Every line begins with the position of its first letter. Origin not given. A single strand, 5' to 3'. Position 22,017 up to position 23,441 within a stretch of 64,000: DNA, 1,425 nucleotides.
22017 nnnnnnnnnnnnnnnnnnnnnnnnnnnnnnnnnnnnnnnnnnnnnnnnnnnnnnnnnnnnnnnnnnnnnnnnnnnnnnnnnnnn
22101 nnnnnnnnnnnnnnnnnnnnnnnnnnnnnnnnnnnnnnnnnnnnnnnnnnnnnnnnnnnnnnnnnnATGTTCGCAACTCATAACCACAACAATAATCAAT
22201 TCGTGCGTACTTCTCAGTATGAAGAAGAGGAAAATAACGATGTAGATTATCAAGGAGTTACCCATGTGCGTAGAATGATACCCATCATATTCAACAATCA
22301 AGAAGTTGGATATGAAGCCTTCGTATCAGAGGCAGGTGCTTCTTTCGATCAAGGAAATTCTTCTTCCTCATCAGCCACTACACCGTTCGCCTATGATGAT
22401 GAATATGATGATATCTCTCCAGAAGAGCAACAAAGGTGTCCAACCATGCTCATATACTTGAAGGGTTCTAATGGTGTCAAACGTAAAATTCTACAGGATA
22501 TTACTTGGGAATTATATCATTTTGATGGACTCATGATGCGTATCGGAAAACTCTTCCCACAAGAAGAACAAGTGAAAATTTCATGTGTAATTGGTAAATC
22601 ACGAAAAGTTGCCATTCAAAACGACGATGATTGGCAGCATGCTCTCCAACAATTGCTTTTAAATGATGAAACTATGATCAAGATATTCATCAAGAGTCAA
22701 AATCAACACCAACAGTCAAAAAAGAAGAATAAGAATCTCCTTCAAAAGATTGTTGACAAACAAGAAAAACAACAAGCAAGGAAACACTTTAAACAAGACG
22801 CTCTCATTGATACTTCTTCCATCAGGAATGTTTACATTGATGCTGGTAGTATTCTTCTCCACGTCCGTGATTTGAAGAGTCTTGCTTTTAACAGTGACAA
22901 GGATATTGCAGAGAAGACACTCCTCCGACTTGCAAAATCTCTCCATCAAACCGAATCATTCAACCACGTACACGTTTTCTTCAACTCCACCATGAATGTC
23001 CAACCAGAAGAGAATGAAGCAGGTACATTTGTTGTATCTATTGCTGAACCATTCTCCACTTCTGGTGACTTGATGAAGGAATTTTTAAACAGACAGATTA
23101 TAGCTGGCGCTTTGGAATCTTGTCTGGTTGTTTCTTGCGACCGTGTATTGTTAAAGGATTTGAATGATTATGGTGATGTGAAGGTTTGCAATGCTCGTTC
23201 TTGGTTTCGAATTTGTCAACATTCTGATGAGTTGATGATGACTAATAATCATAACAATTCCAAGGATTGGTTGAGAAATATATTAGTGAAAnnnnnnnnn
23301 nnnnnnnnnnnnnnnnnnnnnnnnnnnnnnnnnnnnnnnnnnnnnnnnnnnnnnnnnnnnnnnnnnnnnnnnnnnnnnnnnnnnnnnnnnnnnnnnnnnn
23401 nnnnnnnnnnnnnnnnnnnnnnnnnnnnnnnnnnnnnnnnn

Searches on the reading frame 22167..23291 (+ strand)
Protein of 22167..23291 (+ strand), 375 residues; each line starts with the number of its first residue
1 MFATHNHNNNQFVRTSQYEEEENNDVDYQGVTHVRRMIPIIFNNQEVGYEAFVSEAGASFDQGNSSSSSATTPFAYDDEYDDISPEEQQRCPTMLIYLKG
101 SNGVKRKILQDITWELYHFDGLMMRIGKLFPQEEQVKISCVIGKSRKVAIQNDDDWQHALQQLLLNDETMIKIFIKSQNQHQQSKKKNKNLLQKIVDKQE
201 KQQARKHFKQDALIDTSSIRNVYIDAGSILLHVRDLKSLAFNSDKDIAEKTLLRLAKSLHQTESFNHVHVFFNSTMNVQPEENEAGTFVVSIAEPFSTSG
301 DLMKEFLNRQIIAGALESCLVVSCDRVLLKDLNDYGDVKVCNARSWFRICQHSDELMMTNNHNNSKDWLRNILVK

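Call 5: search_protein_families(library=pfam, proteins=[window:22167-23291:+], max_evalue=0.01)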
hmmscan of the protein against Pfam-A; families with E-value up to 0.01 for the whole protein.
window:22167-23291:+ (375 aa): 0 families

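Call 9: find_encoding_contigs(protein=window:22167-23291:+, flank=10000, max_places=4)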
Protein window:22167-23291:+ (375 aa): no gene with exactly this product is on record in the collection.

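Call 95: search_solved_structures(query=window:22167-23291:+, max_evalue=1)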
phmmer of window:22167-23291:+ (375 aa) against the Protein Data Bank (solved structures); distinct sequences matched with E-value up to 1: 0.
